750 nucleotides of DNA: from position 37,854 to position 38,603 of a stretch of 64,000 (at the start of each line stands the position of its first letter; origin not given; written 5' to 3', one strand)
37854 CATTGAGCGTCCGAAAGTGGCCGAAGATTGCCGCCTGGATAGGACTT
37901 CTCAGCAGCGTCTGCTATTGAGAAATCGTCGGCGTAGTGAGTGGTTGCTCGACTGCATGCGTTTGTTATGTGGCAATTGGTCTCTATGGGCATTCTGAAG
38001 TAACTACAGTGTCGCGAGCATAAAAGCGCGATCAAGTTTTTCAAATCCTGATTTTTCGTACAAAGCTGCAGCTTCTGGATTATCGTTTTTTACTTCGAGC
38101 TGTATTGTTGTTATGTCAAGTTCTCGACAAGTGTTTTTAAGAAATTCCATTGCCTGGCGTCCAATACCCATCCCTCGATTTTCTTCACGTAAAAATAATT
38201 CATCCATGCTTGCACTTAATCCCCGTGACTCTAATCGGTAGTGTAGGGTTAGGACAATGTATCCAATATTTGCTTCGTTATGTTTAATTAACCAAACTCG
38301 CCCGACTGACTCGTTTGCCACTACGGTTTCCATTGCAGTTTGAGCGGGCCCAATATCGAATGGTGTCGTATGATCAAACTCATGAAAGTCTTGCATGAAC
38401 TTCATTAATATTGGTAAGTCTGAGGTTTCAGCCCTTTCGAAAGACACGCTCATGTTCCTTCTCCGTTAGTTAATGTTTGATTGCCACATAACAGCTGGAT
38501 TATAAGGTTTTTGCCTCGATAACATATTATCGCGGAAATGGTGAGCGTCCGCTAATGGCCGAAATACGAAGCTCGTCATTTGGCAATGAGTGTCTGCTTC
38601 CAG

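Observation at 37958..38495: GNAT acetyltransferase gene bracketed by a perfect 14-nt inverted repeat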

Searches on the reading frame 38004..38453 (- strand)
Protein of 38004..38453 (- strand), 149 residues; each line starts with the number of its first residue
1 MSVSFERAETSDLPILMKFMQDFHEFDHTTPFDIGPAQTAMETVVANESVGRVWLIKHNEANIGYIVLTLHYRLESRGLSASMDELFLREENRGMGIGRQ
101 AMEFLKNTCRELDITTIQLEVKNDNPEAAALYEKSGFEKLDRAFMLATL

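Call 8: search_protein_families(library=pfam, proteins=[window:38004-38453:-])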
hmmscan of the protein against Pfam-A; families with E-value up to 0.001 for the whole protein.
window:38004-38453:- (149 aa): 6 families
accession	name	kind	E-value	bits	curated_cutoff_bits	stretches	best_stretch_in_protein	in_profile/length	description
PF00583.31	Acetyltransf_1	-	1.7e-14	54.5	20.7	1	36-137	15-116/116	Acetyltransferase (GNAT) family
PF13508.13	Acetyltransf_7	-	1.8e-11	44.7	27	1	51-139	3-84/84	Acetyltransferase (GNAT) domain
PF13673.13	Acetyltransf_10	-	1.4e-09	38.4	23.6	1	48-143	28-113/128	Acetyltransferase (GNAT) domain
PF13302.13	Acetyltransf_3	-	1.1e-07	33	25.4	1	7-138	6-138/138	Acetyltransferase (GNAT) domain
PF13420.13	Acetyltransf_4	-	4.9e-05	23.8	24.3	1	10-141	6-138/155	Acetyltransferase (GNAT) domain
PF08445.16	FR47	-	6.9e-05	23.2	22.1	1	82-142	23-82/86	FR47-like protein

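Call 13: find_encoding_contigs(protein=window:38004-38453:-, flank=10000, max_places=10)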
Protein window:38004-38453:- (149 aa): no gene with exactly this product is on record in the collection.

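Call 14: find_homologous_proteins(query=window:38004-38453:-)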
Query window:38004-38453:- (149 aa): 52 proteins with E <= 0.001 among 69 candidates.
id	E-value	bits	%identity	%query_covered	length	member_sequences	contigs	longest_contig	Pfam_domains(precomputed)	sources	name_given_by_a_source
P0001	1.5e-92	325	100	100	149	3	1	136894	PF13673.14,PF13302.14,PF13508.14,PF00583.32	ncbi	-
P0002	1.5e-81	289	88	100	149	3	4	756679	PF13673.14,PF13302.14,PF13508.14,PF08445.17,PF00583.32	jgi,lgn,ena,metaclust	metaclust:\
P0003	4.1e-80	284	87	100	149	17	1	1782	PF13673.14,PF13420.14,PF13302.14,PF13508.14,PF00583.32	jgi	jgi:ribosomal protein S18 acetylase RimI-like enzyme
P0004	9.7e-80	283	87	100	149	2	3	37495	PF13673.14,PF13302.14,PF13508.14,PF00583.32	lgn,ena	-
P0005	7.8e-78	277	85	100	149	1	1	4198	PF13673.14,PF13420.14,PF13302.14,PF13508.14,PF00583.32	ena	-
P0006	2.7e-77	275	85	100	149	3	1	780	PF13673.14,PF13420.14,PF13302.14,PF13508.14,PF00583.32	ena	-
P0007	2.8e-77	275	83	100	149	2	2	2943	PF13673.14,PF13420.14,PF13302.14,PF13508.14,PF00583.32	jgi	jgi:diamine N-acetyltransferase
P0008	4.2e-77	275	85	100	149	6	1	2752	PF13673.14,PF13302.14,PF13508.14,PF00583.32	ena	-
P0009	5.4e-77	274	84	100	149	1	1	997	PF13673.14,PF13302.14,PF13508.14,PF00583.32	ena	-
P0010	1.1e-76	273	85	100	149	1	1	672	PF13673.14,PF13302.14,PF13508.14,PF00583.32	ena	-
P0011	5.3e-76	271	83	100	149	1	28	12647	PF13673.14,PF13420.14,PF13302.14,PF13508.14,PF00583.32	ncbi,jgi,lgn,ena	jgi:ribosomal protein S18 acetylase RimI-like enzyme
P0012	9.9e-76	270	81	100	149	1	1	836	PF13673.14,PF13420.14,PF13302.14,PF13508.14,PF00583.32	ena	-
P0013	1.4e-75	270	83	100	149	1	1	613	PF13673.14,PF13302.14,PF13508.14,PF00583.32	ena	-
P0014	2.0e-75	269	83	100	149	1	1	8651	PF13673.14,PF13302.14,PF13508.14,PF08445.17,PF00583.32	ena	-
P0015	2.0e-75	269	83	100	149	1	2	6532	PF13673.14,PF13420.14,PF13302.14,PF13508.14,PF08445.17,PF00583.32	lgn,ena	-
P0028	1.9e-63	230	69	100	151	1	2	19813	PF13673.14,PF13420.14,PF13302.14,PF13508.14,PF00583.32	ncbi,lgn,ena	-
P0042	9.2e-58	212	64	99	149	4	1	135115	PF13673.14,PF13302.14,PF13508.14,PF00583.32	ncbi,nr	ncbi:MAG: GNAT family N-acetyltransferase [Gammaproteobacteria bacterium]|nr:GNAT family N-acetyltra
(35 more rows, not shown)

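Call 15: find_encoding_contigs(protein=P0002, flank=10000, max_places=6)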
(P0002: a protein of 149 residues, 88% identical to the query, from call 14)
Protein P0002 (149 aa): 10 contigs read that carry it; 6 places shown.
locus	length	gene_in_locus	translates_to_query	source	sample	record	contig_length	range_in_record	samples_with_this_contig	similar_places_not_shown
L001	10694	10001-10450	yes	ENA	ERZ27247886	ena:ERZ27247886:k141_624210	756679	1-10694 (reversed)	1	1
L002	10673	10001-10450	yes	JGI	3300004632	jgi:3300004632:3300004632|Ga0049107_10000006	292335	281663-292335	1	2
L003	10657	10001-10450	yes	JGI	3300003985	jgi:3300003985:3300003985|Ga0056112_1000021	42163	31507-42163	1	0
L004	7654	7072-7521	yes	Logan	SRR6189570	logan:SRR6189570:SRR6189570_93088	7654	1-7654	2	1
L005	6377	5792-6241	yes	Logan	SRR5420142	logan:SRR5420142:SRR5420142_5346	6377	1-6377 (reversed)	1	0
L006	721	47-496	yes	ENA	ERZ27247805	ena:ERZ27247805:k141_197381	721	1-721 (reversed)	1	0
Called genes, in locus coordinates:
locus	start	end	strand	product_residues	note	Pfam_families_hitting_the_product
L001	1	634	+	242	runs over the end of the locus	PF00266:Aminotran_5, PF01041:DegT_DnrJ_EryC1 (weak)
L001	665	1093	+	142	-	PF00266:Aminotran_5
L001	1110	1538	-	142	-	PF03625:DUF302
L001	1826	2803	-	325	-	PF10503:Esterase_PHB, PF00326:Peptidase_S9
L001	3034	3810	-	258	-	PF13387:Lnb_N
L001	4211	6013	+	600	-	PF00211:Guanylate_cyc, PF13432:TPR_16 (faint), PF07719:TPR_2 (faint), PF13428:TPR_14 (faint)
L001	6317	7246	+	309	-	PF23678:YqhI, PF01738:DLH, PF00326:Peptidase_S9 (faint)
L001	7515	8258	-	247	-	PF10727:Rossmann-like, PF03446:NAD_binding_2 (weak), PF03807:F420_oxidored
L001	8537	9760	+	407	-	PF03616:Glt_symporter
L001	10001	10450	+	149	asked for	PF13302:Acetyltransf_3, PF00583:Acetyltransf_1, PF13673:Acetyltransf_10, PF13508:Acetyltransf_7, PF08445:FR47 (faint)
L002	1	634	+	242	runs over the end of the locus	PF00266:Aminotran_5, PF01041:DegT_DnrJ_EryC1 (weak)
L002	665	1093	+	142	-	PF00266:Aminotran_5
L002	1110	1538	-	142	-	PF03625:DUF302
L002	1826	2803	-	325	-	PF10503:Esterase_PHB, PF00326:Peptidase_S9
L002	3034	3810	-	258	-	PF13387:Lnb_N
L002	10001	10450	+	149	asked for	PF13302:Acetyltransf_3, PF00583:Acetyltransf_1, PF13673:Acetyltransf_10, PF13508:Acetyltransf_7, PF08445:FR47 (faint)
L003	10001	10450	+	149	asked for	PF13302:Acetyltransf_3, PF00583:Acetyltransf_1, PF13673:Acetyltransf_10, PF13508:Acetyltransf_7, PF08445:FR47 (faint)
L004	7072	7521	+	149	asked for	PF13302:Acetyltransf_3, PF00583:Acetyltransf_1, PF13673:Acetyltransf_10, PF13508:Acetyltransf_7, PF08445:FR47 (faint)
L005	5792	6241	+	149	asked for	PF13302:Acetyltransf_3, PF00583:Acetyltransf_1, PF13673:Acetyltransf_10, PF13508:Acetyltransf_7, PF08445:FR47 (faint)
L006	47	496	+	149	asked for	PF13302:Acetyltransf_3, PF00583:Acetyltransf_1, PF13673:Acetyltransf_10, PF13508:Acetyltransf_7, PF08445:FR47 (faint)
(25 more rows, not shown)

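Call 16: find_encoding_contigs(protein=P0001, flank=10000, max_places=4)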
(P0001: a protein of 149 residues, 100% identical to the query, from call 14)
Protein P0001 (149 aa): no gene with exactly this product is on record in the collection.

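Call 22: find_encoding_contigs(protein=P0011, flank=6000, max_places=10)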
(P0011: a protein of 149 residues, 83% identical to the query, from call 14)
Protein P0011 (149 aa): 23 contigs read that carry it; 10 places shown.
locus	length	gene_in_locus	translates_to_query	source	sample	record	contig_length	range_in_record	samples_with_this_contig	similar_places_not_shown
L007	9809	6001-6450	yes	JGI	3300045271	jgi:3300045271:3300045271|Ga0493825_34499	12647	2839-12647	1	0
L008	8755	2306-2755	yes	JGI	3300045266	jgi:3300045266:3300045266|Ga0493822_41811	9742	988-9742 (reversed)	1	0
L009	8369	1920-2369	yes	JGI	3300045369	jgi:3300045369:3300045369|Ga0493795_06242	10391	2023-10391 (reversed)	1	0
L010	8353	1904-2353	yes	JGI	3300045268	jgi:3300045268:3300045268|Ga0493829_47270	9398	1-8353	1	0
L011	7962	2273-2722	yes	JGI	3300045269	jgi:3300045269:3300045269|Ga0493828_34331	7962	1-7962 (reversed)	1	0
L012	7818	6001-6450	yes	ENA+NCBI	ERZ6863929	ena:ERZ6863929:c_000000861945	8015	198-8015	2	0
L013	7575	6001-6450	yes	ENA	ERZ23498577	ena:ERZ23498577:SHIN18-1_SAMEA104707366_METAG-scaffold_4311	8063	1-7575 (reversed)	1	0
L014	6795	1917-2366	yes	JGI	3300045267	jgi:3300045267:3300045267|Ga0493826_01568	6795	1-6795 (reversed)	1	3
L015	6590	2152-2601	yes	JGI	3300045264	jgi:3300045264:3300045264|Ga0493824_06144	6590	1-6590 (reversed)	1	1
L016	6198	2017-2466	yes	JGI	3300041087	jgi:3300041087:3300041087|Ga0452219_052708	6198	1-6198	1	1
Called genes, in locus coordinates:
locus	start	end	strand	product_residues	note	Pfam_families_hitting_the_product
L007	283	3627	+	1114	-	PF00536:SAM_1, PF07647:SAM_2, PF00211:Guanylate_cyc, PF13191:AAA_16, PF13401:AAA_22 (weak)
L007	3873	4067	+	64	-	-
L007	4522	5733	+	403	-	PF00999:Na_H_Exchanger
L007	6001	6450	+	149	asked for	PF13302:Acetyltransf_3, PF13420:Acetyltransf_4 (weak), PF00583:Acetyltransf_1, PF13673:Acetyltransf_10, PF13508:Acetyltransf_7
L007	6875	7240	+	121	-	-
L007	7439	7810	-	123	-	PF16697:Yop-YscD_cpl, PF00498:FHA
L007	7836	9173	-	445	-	PF14531:Kinase-like (faint), PF00069:Pkinase, PF03109:ABC1 (faint), PF07714:PK_Tyr_Ser-Thr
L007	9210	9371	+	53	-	-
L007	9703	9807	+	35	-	?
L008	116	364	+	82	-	-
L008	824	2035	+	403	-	PF00999:Na_H_Exchanger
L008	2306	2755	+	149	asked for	PF13302:Acetyltransf_3, PF13420:Acetyltransf_4 (weak), PF00583:Acetyltransf_1, PF13673:Acetyltransf_10, PF13508:Acetyltransf_7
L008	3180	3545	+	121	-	-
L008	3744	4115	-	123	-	PF16697:Yop-YscD_cpl, PF00498:FHA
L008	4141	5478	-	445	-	PF14531:Kinase-like (faint), PF00069:Pkinase, PF03109:ABC1 (faint), PF07714:PK_Tyr_Ser-Thr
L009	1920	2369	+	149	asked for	PF13302:Acetyltransf_3, PF13420:Acetyltransf_4 (weak), PF00583:Acetyltransf_1, PF13673:Acetyltransf_10, PF13508:Acetyltransf_7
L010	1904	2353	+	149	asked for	PF13302:Acetyltransf_3, PF13420:Acetyltransf_4 (weak), PF00583:Acetyltransf_1, PF13673:Acetyltransf_10, PF13508:Acetyltransf_7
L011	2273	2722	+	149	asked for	PF13302:Acetyltransf_3, PF13420:Acetyltransf_4 (weak), PF00583:Acetyltransf_1, PF13673:Acetyltransf_10, PF13508:Acetyltransf_7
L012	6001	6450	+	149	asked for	PF13302:Acetyltransf_3, PF13420:Acetyltransf_4 (weak), PF00583:Acetyltransf_1, PF13673:Acetyltransf_10, PF13508:Acetyltransf_7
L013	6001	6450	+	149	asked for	PF13302:Acetyltransf_3, PF13420:Acetyltransf_4 (weak), PF00583:Acetyltransf_1, PF13673:Acetyltransf_10, PF13508:Acetyltransf_7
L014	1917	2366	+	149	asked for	PF13302:Acetyltransf_3, PF13420:Acetyltransf_4 (weak), PF00583:Acetyltransf_1, PF13673:Acetyltransf_10, PF13508:Acetyltransf_7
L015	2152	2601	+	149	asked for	PF13302:Acetyltransf_3, PF13420:Acetyltransf_4 (weak), PF00583:Acetyltransf_1, PF13673:Acetyltransf_10, PF13508:Acetyltransf_7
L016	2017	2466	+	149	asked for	PF13302:Acetyltransf_3, PF13420:Acetyltransf_4 (weak), PF00583:Acetyltransf_1, PF13673:Acetyltransf_10, PF13508:Acetyltransf_7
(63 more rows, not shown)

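Call 39: find_related_loci(query=A2, collection=metagenome_contigs, flank=3000)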
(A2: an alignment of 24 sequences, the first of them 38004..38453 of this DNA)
Query A2 (149 aa) in metagenome_contigs; peptide patterns used: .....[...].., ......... (x = any residue, [..] = any of these).
97 stretches matched a pattern; 19 encode a relative of the query (tblastn E <= 1e-3); 19 distinct loci.
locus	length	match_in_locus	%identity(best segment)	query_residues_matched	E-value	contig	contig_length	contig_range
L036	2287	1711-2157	98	1-149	3e-104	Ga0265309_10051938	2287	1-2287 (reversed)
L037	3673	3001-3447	88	1-149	1e-90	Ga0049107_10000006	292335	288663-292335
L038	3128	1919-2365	85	1-149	6e-87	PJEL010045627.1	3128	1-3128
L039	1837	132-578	83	1-149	6e-89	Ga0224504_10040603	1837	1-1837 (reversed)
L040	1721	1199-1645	72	1-149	2e-77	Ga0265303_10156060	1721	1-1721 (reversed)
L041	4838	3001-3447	66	1-149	4e-69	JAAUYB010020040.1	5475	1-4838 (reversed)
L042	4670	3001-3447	65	1-149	2e-68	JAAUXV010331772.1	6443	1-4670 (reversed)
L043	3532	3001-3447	65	1-149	1e-67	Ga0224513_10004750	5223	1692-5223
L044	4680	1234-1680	64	1-149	5e-67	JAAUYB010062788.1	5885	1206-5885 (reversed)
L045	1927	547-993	66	1-149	2e-67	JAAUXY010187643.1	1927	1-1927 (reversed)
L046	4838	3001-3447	65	1-149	8e-66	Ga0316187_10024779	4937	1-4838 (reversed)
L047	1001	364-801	63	1-146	9e-70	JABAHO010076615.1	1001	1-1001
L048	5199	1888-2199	66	7-110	1e-46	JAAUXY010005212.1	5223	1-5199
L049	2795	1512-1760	83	1-83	3e-45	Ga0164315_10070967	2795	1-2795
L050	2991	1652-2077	51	1-142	8e-45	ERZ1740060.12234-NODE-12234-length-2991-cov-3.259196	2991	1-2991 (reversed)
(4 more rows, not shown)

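Call 48: list_cluster_members(proteins=[P0001, P0042, P0028])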
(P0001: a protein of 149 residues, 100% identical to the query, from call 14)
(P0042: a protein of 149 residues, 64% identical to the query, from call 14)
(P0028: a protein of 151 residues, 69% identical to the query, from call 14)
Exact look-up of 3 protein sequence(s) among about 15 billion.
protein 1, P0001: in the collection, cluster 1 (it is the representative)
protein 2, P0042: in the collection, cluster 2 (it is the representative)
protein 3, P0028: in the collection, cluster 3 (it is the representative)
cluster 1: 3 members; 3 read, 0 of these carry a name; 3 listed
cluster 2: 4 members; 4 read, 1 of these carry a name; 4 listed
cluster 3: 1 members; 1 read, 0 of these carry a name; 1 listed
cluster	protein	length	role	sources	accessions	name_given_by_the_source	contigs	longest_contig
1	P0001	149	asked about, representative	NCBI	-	-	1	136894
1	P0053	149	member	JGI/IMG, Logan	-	-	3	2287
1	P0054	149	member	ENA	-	-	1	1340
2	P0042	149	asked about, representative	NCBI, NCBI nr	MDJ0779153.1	MAG: GNAT family N-acetyltransferase [Gammaproteobacteria bacterium] | GNAT family N-acetyltransferase [Gammaproteobacteria bacterium]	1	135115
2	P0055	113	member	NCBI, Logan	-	-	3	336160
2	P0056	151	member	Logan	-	-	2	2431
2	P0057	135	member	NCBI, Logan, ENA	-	-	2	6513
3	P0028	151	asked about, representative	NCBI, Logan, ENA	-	-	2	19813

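Call 49: find_encoding_contigs(protein=P0042, flank=10000, max_places=3)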
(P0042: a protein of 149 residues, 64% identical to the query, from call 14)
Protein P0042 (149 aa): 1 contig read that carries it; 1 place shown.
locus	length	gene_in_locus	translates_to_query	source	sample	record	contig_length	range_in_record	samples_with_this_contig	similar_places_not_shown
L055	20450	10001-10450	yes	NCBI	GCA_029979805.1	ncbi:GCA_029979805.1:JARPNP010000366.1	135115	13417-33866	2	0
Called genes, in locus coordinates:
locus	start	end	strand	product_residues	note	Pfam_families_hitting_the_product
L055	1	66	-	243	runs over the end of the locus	PF00072:Response_reg, PF04397:LytTR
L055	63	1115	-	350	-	PF06580:His_kinase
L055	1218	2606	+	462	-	PF00206:Lyase_1, PF14698:ASL_C2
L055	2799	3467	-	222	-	PF02230:Abhydrolase_2, PF12146:Hydrolase_4 (faint), PF01738:DLH, PF00561:Abhydrolase_1 (weak), PF07859:Abhydrolase_3 (faint)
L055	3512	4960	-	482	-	PF13495:Phage_int_SAM_4, PF00589:Phage_integrase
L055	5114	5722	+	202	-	-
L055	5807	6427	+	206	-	-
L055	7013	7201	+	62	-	PF07927:HicA_toxin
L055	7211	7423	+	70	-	PF15919:HicB_lk_antitox, PF15970:HicB-like_2 (weak)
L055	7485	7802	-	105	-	PF01845:CcdB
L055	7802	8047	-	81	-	PF07362:CcdA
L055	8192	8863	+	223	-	PF08378:NERD, PF01396:Zn_ribbon_Top1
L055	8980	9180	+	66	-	PF09720:Unstab_antitox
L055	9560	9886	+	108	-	-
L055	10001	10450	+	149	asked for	PF13302:Acetyltransf_3, PF00583:Acetyltransf_1, PF13673:Acetyltransf_10, PF13508:Acetyltransf_7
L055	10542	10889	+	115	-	PF11225:DUF3024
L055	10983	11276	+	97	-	-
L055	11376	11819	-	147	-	PF01047:MarR (faint), PF12802:MarR_2, PF25212:HVO_A0114 (weak), PF09339:HTH_IclR (faint)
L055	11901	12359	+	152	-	-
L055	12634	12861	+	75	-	-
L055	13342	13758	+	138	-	PF04828:GFA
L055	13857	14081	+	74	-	-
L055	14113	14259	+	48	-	-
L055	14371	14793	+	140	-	PF04828:GFA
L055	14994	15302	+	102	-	-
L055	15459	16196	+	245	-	PF03740:PdxJ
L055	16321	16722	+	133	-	PF12903:DUF3830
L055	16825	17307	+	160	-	PF12158:DUF3592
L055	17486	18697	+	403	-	PF00724:Oxidored_FMN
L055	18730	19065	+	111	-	-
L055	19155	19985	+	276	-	PF00881:Nitroreductase, PF28600:Nitroreductase_C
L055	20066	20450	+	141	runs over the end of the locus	PF04828:GFA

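Call 50: find_encoding_contigs(protein=P0028, flank=10000, max_places=3)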
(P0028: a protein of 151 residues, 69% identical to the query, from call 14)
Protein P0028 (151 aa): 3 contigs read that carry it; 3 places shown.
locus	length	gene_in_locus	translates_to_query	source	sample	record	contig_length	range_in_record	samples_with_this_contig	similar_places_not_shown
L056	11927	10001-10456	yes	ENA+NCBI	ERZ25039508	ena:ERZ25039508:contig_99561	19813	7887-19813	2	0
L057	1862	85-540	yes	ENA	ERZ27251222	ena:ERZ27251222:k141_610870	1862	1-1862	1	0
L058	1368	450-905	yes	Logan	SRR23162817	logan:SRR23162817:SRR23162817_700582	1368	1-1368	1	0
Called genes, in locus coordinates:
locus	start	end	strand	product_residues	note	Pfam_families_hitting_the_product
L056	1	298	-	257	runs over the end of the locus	PF01209:Ubie_methyltran, PF13489:Methyltransf_23, PF07021:MetW (weak), PF08241:Methyltransf_11, PF08242:Methyltransf_12, PF13649:Methyltransf_25, PF13847:Methyltransf_31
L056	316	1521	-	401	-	PF07219:HemY_N, PF13176:TPR_7 (faint)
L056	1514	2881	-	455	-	PF04375:HemX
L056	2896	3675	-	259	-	PF02602:HEM4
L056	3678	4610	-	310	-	PF01379:Porphobil_deam, PF03900:Porphobil_deamC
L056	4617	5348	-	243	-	PF00072:Response_reg, PF04397:LytTR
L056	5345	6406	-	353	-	PF06580:His_kinase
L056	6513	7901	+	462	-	PF00206:Lyase_1, PF14698:ASL_C2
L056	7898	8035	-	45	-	-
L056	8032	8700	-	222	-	PF02230:Abhydrolase_2, PF03959:FSH1 (weak), PF12146:Hydrolase_4 (faint), PF00561:Abhydrolase_1 (faint), PF01738:DLH (weak), PF07859:Abhydrolase_3 (faint), PF00326:Peptidase_S9 (faint)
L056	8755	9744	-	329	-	PF13495:Phage_int_SAM_4, PF00589:Phage_integrase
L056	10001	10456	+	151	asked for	PF13302:Acetyltransf_3, PF13420:Acetyltransf_4 (weak), PF00583:Acetyltransf_1, PF13673:Acetyltransf_10, PF13508:Acetyltransf_7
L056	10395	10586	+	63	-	-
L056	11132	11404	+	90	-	-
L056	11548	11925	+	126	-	?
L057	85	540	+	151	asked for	PF13302:Acetyltransf_3, PF13420:Acetyltransf_4 (weak), PF00583:Acetyltransf_1, PF13673:Acetyltransf_10, PF13508:Acetyltransf_7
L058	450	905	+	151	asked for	PF13302:Acetyltransf_3, PF13420:Acetyltransf_4 (weak), PF00583:Acetyltransf_1, PF13673:Acetyltransf_10, PF13508:Acetyltransf_7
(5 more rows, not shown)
